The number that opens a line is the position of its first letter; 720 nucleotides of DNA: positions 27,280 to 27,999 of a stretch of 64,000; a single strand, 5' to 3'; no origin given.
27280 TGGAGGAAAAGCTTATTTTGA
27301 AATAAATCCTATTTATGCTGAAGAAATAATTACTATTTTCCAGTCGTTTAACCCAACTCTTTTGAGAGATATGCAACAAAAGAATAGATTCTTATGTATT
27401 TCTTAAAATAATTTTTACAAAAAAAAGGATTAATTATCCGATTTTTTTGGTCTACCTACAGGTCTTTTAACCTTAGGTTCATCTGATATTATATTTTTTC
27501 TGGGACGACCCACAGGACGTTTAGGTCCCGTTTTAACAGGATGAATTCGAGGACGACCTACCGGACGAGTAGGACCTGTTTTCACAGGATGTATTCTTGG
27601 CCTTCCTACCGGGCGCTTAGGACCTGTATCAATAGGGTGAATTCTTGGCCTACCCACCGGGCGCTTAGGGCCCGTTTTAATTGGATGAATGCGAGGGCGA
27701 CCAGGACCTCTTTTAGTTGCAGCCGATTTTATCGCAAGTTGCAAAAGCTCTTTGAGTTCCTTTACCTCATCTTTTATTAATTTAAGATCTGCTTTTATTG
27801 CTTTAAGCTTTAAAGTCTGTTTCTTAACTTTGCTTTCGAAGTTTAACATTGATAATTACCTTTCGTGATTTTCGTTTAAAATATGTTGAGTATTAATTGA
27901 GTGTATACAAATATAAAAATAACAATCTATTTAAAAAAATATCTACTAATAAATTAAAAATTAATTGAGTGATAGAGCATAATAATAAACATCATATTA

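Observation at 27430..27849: Coiled-coil protein built from six tandem AT-hook-like GRP modules: candidate bacterial minor-groove or nucleoid protein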

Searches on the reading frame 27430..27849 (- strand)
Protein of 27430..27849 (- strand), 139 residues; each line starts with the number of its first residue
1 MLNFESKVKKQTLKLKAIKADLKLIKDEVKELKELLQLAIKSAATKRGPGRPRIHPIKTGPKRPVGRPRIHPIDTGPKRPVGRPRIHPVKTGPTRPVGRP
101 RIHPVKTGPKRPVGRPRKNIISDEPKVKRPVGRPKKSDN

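Call 3: search_protein_families(library=pfam, proteins=[window:27430-27849:-], max_evalue=10)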
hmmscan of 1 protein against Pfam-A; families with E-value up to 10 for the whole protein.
window:27430-27849:- (139 aa): 4 families
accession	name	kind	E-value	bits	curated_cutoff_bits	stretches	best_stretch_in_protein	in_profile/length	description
PF02178.24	AT_hook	-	0.021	15.1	17.4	2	110-120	1-11/13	AT hook motif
PF04822.18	Takusan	-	0.058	13.7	28.1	1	7-47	11-51/85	Takusan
PF16515.11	HIP1_clath_bdg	-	0.092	13.6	28.8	1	5-43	44-82/99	Clathrin-binding domain of Huntingtin-interacting protein 1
PF05377.16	FlaC_arch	-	0.29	12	27.8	1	3-34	4-35/55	Flagella accessory protein C (FlaC)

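Call 4: search_protein_families(library=ncbifam, proteins=[window:27430-27849:-], max_evalue=10)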
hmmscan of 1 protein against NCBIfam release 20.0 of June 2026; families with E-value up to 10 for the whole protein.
window:27430-27849:- (139 aa): 0 families

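Call 6: find_homologous_proteins(query=window:27430-27849:-, max_evalue=0.001)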
Query window:27430-27849:- (139 aa): 22 proteins with E <= 0.001 among 8000 candidates.
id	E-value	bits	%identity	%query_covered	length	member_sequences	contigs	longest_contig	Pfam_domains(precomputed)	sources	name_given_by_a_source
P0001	4.0e-10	58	48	68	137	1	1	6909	PF02178.25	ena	-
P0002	2.3e-8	52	66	40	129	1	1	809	-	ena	-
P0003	6.2e-6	44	42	70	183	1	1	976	-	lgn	-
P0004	8.4e-6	44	51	47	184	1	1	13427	-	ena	-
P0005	1.4e-5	43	61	46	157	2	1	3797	-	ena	-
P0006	1.4e-5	43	52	45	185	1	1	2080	-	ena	-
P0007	1.5e-5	43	54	46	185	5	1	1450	-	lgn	-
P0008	2.8e-5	42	59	42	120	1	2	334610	-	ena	-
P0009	4.2e-5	42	51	47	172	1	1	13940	-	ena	-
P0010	6.2e-5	41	65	29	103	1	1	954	-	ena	-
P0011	7.9e-5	41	68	32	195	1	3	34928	-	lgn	-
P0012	8.8e-5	41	52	45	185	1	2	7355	PF02178.25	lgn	-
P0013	1.8e-4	40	82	20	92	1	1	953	-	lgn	-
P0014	2.2e-4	39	46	55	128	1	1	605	-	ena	-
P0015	2.6e-4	39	43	53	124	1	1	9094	-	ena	-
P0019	5.0e-4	38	47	77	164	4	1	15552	PF19075.6,PF02178.25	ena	-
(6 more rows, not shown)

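Call 9: find_encoding_contigs(protein=window:27430-27849:-, flank=3000, max_places=6)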
Protein window:27430-27849:- (139 aa): 5 contigs read that carry it; 5 places shown.
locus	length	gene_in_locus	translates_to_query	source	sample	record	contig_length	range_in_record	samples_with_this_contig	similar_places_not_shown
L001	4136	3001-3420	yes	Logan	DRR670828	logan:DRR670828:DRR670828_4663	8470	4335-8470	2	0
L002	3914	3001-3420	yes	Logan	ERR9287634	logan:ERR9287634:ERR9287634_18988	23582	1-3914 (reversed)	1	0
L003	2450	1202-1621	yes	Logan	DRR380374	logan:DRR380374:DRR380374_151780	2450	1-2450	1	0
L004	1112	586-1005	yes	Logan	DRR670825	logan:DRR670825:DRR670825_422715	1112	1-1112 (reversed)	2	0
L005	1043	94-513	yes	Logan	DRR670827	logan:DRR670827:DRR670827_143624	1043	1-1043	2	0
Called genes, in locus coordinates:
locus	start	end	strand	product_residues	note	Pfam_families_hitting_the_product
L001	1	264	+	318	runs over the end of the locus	PF02219:MTHFR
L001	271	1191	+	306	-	PF16745:RsgA_N, PF03193:RsgA_GTPase, PF00009:GTP_EFTU (faint), PF02421:FeoB_N (faint), PF01926:MMR_HSR1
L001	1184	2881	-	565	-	PF13292:DXP_synthase_N, PF00456:Transketolase_N, PF00676:E1_dh (weak), PF13292:DXP_synthase_N, PF02779:Transket_pyr, PF02780:Transketolase_C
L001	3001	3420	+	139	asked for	-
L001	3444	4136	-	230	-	?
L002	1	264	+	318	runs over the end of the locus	PF02219:MTHFR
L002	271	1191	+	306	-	PF16745:RsgA_N, PF03193:RsgA_GTPase, PF00009:GTP_EFTU (faint), PF02421:FeoB_N (faint), PF01926:MMR_HSR1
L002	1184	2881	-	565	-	PF13292:DXP_synthase_N, PF00456:Transketolase_N, PF00676:E1_dh (weak), PF13292:DXP_synthase_N, PF02779:Transket_pyr, PF02780:Transketolase_C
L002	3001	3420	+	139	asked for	-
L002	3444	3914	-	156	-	?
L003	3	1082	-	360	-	?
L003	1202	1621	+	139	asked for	-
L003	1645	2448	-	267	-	?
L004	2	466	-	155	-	?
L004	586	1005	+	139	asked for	-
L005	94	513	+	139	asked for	-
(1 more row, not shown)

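Call 16: find_related_loci(query=window:27430-27849:-, collection=metagenome_contigs, flank=4000)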
Query window:27430-27849:- (139 aa) in metagenome_contigs; peptide patterns used: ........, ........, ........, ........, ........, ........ (x = any residue, [..] = any of these).
419 stretches matched a pattern; 3 encode a relative of the query (tblastn E <= 1e-3); 3 distinct loci.
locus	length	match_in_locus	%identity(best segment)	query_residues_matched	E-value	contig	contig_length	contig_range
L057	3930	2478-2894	92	1-139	3e-79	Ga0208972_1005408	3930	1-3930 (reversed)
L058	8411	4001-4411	88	1-139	1e-72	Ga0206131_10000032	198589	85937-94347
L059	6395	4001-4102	56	3-35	6e-6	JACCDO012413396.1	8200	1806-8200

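Call 21: search_protein_representatives(protein=window:27430-27849:-)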
Query: 139 residues. Proteins with E-value up to 0.001 (for the whole library): 78; up to 1e-10: 7; up to 1e-30: 0. The best 78 are listed.
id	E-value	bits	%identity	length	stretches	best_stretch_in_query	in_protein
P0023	1.5e-21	93.2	36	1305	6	51-123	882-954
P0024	6.3e-21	91.2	51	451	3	42-138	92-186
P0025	3.2e-18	82.4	28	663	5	38-122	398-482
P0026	1.8e-13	67.0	68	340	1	44-130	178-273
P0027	1.8e-12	63.8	55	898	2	60-136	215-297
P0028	7.6e-11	58.5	27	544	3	53-128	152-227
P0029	1.0e-10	58.1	29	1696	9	54-110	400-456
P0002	7.4e-09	52.1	69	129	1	77-133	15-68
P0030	2.8e-08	50.2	51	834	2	31-136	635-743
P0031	3.2e-08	50.0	34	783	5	53-115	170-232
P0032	3.4e-08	49.9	42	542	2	38-118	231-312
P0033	5.3e-08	49.3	53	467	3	46-106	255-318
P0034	1.3e-07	48.1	62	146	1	44-118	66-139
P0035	4.7e-07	46.2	49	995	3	62-136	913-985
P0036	4.9e-07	46.2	61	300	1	59-121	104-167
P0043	3.9e-06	43.2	48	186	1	37-138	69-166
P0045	5.4e-06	42.8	53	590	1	28-120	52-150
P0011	2.5e-05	40.6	72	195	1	77-118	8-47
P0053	2.8e-05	40.5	54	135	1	43-112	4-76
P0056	4.1e-05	39.9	44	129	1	22-120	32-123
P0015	8.2e-05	38.9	57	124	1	75-137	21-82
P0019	1.6e-04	38.0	52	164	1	32-136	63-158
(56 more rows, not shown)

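Call 40: find_encoding_contigs(protein=P0008, flank=4000, max_places=2)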
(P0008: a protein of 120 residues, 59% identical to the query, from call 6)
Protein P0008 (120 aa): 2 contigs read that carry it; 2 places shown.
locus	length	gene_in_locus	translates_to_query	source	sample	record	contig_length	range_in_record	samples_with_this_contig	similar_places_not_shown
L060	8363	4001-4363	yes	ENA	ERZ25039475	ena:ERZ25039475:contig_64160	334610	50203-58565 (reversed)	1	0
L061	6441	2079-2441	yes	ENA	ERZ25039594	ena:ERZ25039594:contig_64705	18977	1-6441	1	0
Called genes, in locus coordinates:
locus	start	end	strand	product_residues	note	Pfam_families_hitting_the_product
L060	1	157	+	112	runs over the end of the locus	-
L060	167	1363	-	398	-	PF01832:Glucosaminidase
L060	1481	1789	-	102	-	-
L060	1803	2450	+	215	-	PF02527:GidB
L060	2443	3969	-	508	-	PF01225:Mur_ligase, PF08245:Mur_ligase_M, PF02875:Mur_ligase_C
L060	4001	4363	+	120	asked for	-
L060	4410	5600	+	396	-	PF00581:Rhodanese, PF00899:ThiF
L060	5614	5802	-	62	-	PF03966:Trm112p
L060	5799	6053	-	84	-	PF00561:Abhydrolase_1 (weak)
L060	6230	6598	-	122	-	PF00561:Abhydrolase_1, PF12697:Abhydrolase_6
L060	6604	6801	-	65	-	-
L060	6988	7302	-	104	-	PF00270:DEAD (weak)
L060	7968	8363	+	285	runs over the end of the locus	PF00702:Hydrolase (faint), PF08282:Hydrolase_3, PF05116:S6PP (weak)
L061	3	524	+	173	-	?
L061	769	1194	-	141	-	PF02875:Mur_ligase_C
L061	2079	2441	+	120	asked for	-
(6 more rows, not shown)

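Call 41: predict_structure(protein=window:27430-27849:-)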
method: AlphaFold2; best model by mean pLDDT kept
length: 139 residues; sequences in the alignment: 1
mean_pLDDT: 74.9   pTM: 0.27
mean pLDDT of the five models: 74.9, 73.8, 73.8, 69.4, 66.7
residues with pLDDT >= 90: 33; 70-90: 45; 50-70: 60; < 50: 1
segments of 3 or more residues with pLDDT < 50: none
pLDDT, mean of each block of 10 residues (from residue 1): 86 94 96 94 71 69 72 71 74 69 69 66 58 58
secondary structure, 60 per line:
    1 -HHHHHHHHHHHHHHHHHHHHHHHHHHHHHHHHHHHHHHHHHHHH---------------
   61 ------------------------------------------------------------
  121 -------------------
elements in order: H2-45

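Call 42: search_protein_families(library=pfam, proteins=[P0001, P0008, P0011, P0019, P0056, P0053, P0034, P0043, P0045, P0015], max_evalue=0.01)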
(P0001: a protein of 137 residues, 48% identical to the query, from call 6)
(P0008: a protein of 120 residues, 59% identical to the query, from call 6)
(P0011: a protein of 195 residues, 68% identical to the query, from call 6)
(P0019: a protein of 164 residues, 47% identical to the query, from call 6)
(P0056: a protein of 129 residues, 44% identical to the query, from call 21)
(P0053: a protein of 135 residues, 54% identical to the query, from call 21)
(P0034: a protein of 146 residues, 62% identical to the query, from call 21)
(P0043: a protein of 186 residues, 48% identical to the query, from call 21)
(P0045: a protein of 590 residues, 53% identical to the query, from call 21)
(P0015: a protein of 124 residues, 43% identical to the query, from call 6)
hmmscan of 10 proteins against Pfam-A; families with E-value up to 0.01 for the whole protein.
P0001 (137 aa): 1 family
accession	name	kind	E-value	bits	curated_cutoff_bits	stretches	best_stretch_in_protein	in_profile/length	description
PF02178.24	AT_hook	-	2.2e-05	24.2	17.4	0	106-117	1-12/13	AT hook motif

P0008 (120 aa): 1 family
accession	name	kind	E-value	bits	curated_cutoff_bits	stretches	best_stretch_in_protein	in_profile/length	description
PF02178.24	AT_hook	-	0.0037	17.4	17.4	0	97-107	1-11/13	AT hook motif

P0011 (195 aa): 0 families

P0019 (164 aa): 2 families
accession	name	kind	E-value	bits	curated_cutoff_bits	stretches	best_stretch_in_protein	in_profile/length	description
PF19075.5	DUF5771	-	2.7e-14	53.6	26.2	1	9-74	1-68/69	Family of unknown function (DUF5771)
PF02178.24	AT_hook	-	4.9e-08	32.4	17.4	0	122-133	1-12/13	AT hook motif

P0056 (129 aa): 1 family
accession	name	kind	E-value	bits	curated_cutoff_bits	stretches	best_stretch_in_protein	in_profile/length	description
PF02178.24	AT_hook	-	0.00071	19.6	17.4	0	113-122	1-10/13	AT hook motif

P0053 (135 aa): 1 family
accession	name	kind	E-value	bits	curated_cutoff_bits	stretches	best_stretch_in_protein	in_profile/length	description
PF02178.24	AT_hook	-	2.9e-06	26.9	17.4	0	41-51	1-11/13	AT hook motif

P0034 (146 aa): 1 family
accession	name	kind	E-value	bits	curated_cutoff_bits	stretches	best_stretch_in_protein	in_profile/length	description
PF02178.24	AT_hook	-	2.8e-11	42.3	17.4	0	131-139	1-9/13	AT hook motif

P0043 (186 aa): 0 families

P0045 (590 aa): 3 families
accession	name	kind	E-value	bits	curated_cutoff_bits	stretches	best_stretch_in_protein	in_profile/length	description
PF04542.20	Sigma70_r2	-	1.1e-14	54.4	24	1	332-399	1-62/71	Sigma-70 region 2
PF04545.22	Sigma70_r4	-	6.5e-13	48.4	24.1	1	525-576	2-49/50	Sigma-70, region 4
PF00140.25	Sigma70_r1_2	-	0.00028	21.2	22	1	295-322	3-30/34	Sigma-70 factor, region 1.2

P0015 (124 aa): 0 families

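Call 43: search_protein_families(library=phrogs, proteins=[window:27430-27849:-], max_evalue=1)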
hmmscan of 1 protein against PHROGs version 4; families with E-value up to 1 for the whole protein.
window:27430-27849:- (139 aa): 1 family
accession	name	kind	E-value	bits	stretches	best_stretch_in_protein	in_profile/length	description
phrog_6422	-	moron, auxiliary metabolic gene and host takeover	1.1e-06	30.1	3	76-105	64-93/120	Lar-like restriction alleviation protein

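Call 48: search_solved_structures(query=window:27430-27849:-, max_evalue=10, show_alignments=3)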
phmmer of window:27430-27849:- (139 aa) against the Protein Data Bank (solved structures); distinct sequences matched with E-value up to 10: 4.
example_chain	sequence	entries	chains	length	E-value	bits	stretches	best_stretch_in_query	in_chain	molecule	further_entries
6dmp_A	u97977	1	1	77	2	11.7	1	5-43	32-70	Designed orthogonal protein DHD13_XAAA_A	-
8tvi_A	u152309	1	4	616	8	9.7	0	11-36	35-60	Langya virus attachment glycoprotein G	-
6g6h_A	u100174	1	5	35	8.2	9.7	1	15-36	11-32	5H2L_2.1-I9L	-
4uot_A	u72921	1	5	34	9.4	9.5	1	15-35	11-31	DESIGNED HELICAL BUNDLE 5H2L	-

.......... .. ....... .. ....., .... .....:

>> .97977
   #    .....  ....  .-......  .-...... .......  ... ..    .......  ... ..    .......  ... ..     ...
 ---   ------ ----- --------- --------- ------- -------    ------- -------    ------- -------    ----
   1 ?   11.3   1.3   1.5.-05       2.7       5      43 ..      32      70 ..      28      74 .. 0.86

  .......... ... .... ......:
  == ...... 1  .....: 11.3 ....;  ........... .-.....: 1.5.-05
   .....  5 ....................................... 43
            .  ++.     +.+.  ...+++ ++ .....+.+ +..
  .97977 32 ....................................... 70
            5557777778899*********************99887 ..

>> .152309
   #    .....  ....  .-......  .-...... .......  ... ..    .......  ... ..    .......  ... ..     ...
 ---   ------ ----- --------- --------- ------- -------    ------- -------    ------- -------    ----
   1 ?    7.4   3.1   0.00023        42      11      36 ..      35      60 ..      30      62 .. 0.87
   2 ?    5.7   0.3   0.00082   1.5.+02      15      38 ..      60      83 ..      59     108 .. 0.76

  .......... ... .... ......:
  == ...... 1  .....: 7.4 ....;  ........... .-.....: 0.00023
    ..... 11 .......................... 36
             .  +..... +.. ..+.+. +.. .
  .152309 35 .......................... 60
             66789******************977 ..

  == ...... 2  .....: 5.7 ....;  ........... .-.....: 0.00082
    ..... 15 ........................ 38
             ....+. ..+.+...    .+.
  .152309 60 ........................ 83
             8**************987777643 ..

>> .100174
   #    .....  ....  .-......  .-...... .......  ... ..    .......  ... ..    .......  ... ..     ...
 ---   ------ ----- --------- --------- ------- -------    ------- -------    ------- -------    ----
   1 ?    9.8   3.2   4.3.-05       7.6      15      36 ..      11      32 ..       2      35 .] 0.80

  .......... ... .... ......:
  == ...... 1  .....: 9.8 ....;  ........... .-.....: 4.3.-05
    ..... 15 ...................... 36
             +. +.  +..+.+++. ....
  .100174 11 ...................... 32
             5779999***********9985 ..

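Call 50: find_related_loci(query=window:27430-27849:-, collection=viral_contigs, flank=3000)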
Query window:27430-27849:- (139 aa) in viral_contigs; peptide patterns used: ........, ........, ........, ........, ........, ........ (x = any residue, [..] = any of these).
39 stretches matched a pattern, but none encodes a relative of the query by tblastn (E <= 1e-3).

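Call 51: search_dna_similar(query=window:27430-27849:-, collection=phages, mode=protein, max_evalue=0.001, max_rows=15)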
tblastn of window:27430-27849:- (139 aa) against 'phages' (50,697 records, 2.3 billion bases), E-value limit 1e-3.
No match.

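Call 54: list_cluster_members(proteins=[window:27430-27849:-, L057:2478-2897:+, L058:4001-4414:+])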
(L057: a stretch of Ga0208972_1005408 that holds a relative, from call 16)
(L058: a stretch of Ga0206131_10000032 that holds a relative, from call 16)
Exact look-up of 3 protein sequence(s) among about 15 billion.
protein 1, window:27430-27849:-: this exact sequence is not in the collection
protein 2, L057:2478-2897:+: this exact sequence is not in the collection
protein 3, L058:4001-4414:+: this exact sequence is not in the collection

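Call 55: list_cluster_members(proteins=[window:27433-27849:-, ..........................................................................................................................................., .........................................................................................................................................])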
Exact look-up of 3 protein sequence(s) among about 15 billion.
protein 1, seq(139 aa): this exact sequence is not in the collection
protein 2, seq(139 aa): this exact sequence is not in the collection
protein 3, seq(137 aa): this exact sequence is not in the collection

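Call 56: search_protein_families(library=pfam, proteins=[L057:2478-2897:+, L058:4001-4414:+], max_evalue=0.1)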
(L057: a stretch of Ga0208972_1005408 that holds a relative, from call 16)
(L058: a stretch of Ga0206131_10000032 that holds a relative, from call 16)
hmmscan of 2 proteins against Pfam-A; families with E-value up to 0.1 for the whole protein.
L057:2478-2897:+ (139 aa): 3 families
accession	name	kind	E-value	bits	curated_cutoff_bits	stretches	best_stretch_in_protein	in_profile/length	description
PF02178.24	AT_hook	-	0.00038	20.4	17.4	1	110-121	1-12/13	AT hook motif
PF16515.11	HIP1_clath_bdg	-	0.073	13.9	28.8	1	5-41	44-80/99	Clathrin-binding domain of Huntingtin-interacting protein 1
PF12761.13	End3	-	0.074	13.7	25.2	1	6-37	74-105/115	Actin cytoskeleton-regulatory complex protein END3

L058:4001-4414:+ (137 aa): 1 family
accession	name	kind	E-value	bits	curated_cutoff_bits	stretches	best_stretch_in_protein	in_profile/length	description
PF04822.18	Takusan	-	0.072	13.4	28.1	1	7-49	11-52/85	Takusan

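Call 57: search_protein_families(library=padloc, proteins=[window:27430-27849:-], max_evalue=1)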
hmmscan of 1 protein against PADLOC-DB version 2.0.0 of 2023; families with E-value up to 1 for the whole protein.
window:27430-27849:- (139 aa): 2 families
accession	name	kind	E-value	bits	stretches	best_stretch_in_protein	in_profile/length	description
PDLC03396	REase_II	-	0.00059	16.6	1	56-120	417-481/550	Type II nicking endonuclease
PDLC02591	DrmC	-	0.0014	15.8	1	26-62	68-103/260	DrmC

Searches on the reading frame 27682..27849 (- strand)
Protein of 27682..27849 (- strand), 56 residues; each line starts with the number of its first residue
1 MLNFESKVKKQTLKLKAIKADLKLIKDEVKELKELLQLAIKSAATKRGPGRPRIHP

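Call 53: find_homologous_proteins(query=window:27682-27849:-, max_evalue=1)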
Query seq(56 aa): no candidate shares three 5-residue words with the query. No homologue found.
